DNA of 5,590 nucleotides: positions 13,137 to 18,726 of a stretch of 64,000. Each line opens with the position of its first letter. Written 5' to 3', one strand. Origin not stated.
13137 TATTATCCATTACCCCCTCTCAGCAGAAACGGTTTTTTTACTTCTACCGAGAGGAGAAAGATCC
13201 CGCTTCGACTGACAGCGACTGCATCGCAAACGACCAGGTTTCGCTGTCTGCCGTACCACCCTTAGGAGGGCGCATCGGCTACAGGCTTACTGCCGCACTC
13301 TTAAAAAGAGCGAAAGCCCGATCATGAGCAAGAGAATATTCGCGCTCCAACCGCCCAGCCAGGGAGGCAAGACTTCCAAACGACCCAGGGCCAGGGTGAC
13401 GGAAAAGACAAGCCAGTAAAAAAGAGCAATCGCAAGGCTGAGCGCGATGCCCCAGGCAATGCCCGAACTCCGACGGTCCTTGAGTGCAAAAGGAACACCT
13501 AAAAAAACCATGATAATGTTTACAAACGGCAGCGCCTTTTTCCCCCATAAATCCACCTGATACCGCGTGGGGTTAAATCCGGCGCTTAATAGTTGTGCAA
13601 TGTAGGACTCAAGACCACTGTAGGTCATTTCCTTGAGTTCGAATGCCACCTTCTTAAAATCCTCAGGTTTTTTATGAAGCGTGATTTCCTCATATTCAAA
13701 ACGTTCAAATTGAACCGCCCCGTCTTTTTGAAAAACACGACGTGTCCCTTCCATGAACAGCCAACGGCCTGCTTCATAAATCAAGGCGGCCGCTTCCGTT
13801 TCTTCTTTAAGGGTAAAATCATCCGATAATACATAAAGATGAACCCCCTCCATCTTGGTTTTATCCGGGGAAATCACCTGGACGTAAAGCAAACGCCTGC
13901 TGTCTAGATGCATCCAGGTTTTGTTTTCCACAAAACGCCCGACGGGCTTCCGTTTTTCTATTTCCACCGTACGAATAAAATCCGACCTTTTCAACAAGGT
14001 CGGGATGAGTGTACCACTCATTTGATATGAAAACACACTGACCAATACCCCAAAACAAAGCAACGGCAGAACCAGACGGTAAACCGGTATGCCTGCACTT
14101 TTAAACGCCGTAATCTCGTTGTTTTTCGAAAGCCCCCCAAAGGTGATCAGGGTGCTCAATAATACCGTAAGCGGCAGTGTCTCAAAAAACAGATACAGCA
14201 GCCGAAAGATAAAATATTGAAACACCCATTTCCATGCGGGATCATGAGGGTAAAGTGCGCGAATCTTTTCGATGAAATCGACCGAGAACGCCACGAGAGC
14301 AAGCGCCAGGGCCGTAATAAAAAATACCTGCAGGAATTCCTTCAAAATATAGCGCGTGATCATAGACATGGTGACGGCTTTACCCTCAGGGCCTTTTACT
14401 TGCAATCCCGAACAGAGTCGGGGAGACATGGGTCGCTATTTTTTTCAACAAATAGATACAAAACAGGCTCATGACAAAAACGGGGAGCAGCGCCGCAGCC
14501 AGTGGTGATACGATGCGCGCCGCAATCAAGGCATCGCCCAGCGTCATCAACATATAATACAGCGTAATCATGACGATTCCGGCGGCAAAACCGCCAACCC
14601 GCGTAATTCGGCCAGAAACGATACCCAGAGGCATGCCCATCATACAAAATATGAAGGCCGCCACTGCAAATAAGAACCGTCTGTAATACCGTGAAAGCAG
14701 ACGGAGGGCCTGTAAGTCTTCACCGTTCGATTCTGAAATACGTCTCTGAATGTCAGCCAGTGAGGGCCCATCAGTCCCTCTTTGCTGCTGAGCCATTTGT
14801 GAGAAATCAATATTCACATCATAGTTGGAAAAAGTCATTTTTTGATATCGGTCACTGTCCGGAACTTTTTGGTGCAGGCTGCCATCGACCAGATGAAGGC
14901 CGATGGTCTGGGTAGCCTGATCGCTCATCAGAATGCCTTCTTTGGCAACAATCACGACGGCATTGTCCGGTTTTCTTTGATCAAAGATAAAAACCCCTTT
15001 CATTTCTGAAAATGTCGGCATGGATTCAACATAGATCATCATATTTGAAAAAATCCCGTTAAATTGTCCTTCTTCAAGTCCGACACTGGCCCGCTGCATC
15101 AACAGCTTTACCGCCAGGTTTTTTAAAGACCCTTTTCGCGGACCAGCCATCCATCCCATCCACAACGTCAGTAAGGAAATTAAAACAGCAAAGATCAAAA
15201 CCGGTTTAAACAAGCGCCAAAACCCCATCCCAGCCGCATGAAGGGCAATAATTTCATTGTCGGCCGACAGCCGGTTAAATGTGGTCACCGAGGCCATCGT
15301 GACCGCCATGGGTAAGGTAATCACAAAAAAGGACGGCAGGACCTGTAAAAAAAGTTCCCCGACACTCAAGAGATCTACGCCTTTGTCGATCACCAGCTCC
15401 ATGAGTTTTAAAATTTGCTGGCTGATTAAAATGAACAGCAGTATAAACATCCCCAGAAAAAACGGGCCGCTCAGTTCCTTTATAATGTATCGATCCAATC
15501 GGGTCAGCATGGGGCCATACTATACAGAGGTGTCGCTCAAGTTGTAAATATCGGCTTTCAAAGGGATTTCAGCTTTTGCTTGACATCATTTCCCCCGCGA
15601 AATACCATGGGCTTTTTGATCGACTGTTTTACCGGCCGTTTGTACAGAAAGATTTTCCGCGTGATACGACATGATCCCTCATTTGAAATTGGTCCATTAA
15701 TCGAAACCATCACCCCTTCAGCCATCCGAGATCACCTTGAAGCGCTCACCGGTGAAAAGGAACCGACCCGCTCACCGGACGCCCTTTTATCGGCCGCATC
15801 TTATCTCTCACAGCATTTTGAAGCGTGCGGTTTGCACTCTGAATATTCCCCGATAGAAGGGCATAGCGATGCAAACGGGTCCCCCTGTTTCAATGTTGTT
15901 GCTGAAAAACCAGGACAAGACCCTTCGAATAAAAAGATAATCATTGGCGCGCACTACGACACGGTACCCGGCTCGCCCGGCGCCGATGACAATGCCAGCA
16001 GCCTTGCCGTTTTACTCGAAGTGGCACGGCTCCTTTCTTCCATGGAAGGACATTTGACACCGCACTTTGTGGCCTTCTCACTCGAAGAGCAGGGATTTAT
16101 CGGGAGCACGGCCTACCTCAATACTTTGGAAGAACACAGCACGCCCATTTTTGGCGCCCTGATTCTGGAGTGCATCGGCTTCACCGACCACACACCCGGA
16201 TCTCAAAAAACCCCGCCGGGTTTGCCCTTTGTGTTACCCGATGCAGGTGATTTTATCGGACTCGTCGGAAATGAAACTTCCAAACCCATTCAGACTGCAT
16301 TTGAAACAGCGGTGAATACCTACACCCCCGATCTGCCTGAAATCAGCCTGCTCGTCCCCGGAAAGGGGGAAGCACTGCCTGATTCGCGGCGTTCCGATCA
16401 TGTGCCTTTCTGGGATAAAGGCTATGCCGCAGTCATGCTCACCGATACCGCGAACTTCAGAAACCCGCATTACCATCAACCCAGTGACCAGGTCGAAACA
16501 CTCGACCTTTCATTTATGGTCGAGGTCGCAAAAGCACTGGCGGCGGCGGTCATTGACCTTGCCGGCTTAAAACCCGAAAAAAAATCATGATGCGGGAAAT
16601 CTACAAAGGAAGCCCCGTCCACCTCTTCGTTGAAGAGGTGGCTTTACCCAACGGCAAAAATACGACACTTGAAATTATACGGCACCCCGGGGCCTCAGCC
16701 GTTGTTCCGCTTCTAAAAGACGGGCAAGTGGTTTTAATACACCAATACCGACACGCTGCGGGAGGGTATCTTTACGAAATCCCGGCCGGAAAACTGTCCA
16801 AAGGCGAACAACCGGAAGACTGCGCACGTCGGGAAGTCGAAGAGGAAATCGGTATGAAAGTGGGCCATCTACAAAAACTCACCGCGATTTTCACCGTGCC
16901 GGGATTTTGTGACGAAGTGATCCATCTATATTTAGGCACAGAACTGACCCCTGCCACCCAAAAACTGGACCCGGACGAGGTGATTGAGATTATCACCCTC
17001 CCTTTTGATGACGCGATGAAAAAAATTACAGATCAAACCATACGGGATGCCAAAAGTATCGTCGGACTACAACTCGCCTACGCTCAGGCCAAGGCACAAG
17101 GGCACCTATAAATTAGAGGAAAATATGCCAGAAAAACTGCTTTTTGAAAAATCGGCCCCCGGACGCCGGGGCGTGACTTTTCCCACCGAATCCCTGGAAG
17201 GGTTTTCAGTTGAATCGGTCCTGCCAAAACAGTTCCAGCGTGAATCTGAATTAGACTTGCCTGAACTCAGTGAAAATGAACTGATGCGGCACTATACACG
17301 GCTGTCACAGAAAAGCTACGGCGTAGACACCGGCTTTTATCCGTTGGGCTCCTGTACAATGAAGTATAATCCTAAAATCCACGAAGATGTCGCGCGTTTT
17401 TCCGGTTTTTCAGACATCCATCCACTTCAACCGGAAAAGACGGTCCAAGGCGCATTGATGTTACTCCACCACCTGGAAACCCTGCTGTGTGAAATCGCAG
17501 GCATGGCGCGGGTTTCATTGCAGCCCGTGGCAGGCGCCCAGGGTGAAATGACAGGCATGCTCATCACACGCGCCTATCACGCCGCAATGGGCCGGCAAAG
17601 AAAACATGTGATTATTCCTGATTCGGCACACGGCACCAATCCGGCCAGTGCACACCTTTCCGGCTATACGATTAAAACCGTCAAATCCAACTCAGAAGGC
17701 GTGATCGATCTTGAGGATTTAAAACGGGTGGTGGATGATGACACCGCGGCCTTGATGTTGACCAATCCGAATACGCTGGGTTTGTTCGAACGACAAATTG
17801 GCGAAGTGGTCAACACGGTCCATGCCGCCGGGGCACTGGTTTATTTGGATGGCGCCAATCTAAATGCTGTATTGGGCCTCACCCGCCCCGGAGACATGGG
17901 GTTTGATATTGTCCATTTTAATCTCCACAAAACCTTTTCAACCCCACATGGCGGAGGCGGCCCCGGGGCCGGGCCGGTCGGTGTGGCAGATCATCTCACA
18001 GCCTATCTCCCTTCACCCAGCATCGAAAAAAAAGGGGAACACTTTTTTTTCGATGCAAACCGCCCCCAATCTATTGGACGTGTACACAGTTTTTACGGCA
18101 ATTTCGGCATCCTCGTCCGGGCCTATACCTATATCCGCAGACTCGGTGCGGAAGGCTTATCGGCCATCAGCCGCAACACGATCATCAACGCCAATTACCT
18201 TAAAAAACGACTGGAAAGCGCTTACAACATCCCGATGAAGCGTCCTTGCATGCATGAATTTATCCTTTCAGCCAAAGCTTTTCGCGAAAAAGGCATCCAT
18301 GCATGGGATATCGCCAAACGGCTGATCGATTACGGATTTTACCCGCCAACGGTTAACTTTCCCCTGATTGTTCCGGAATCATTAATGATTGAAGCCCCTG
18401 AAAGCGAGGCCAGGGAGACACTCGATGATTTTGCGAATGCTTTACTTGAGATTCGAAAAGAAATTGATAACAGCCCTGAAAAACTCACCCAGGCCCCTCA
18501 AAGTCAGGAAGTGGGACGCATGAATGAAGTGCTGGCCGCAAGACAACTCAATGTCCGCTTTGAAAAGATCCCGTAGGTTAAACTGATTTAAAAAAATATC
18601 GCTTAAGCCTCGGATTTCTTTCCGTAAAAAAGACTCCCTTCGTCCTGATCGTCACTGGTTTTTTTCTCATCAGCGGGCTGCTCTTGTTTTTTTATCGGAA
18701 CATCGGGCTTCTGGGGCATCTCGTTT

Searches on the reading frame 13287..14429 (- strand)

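Call 83: search_protein_families(library=pfam, proteins=[window:13287-14429:-], max_evalue=0.001)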
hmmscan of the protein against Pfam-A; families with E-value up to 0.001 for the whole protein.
window:13287-14429:- (380 aa): 1 family
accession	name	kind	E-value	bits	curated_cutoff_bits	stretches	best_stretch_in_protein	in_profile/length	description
PF03739.19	LptF_LptG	-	1.9e-78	264.5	27.9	1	26-377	1-353/353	Lipopolysaccharide export system permease LptF/LptG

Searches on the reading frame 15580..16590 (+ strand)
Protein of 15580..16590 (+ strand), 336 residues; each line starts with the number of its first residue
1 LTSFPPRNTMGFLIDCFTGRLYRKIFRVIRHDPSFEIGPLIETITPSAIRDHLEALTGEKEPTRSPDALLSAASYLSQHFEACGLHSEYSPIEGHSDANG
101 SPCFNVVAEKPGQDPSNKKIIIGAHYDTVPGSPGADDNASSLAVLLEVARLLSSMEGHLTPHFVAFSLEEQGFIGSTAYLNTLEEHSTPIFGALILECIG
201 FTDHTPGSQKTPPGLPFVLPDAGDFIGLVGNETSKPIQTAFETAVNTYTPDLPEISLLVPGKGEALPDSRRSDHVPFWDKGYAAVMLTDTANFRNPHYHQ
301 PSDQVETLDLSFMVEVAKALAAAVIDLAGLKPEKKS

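Call 6: search_protein_families(library=pfam, proteins=[window:15580-16590:+], max_evalue=0.001)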
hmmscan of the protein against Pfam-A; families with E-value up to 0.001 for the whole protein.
window:15580-16590:+ (336 aa): 3 families
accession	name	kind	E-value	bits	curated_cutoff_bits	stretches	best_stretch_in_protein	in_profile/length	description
PF04389.22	Peptidase_M28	-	2.5e-30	106.1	21.3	1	105-323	1-192/193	Peptidase family M28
PF05450.20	Nicastrin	-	3e-05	24.1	25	1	132-192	19-83/218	Nicastrin large lobe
PF01546.33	Peptidase_M20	-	0.0007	20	24.6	0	122-197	2-99/206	Peptidase family M20/M25/M40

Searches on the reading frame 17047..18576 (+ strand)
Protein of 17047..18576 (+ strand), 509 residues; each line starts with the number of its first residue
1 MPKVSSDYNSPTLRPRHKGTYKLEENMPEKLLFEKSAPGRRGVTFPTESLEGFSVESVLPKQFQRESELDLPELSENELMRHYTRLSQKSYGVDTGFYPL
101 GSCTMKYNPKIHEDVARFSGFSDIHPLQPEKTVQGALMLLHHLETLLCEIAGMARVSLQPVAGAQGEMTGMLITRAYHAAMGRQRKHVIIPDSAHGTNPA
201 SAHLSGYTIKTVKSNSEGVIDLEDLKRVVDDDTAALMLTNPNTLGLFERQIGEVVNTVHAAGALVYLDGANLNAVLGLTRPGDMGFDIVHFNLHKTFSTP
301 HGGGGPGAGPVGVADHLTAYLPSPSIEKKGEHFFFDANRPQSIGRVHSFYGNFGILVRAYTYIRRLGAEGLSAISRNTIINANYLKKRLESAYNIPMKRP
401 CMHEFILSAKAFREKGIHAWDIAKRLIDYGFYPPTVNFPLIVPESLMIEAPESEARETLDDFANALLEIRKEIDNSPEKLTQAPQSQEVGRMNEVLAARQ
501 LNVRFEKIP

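Call 6: search_protein_families(library=pfam, proteins=[window:17047-18576:+], max_evalue=0.001)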
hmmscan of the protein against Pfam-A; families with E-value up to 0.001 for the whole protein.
window:17047-18576:+ (509 aa): 4 families
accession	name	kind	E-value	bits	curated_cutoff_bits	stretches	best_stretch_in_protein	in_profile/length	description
PF21478.3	GcvP2_C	-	4.1e-28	98.2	27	1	376-478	3-107/122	Glycine dehydrogenase, C-terminal domain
PF02347.22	GDC-P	-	1.1e-16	61.2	26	1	48-322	21-284/429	Glycine cleavage system P-protein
PF00266.25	Aminotran_5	-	8.1e-10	38.6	21.5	1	173-302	77-207/371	Aminotransferase class-V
PF01212.27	Beta_elim_lyase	-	0.00041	20.2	27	1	142-275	36-176/288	Beta-eliminating lyase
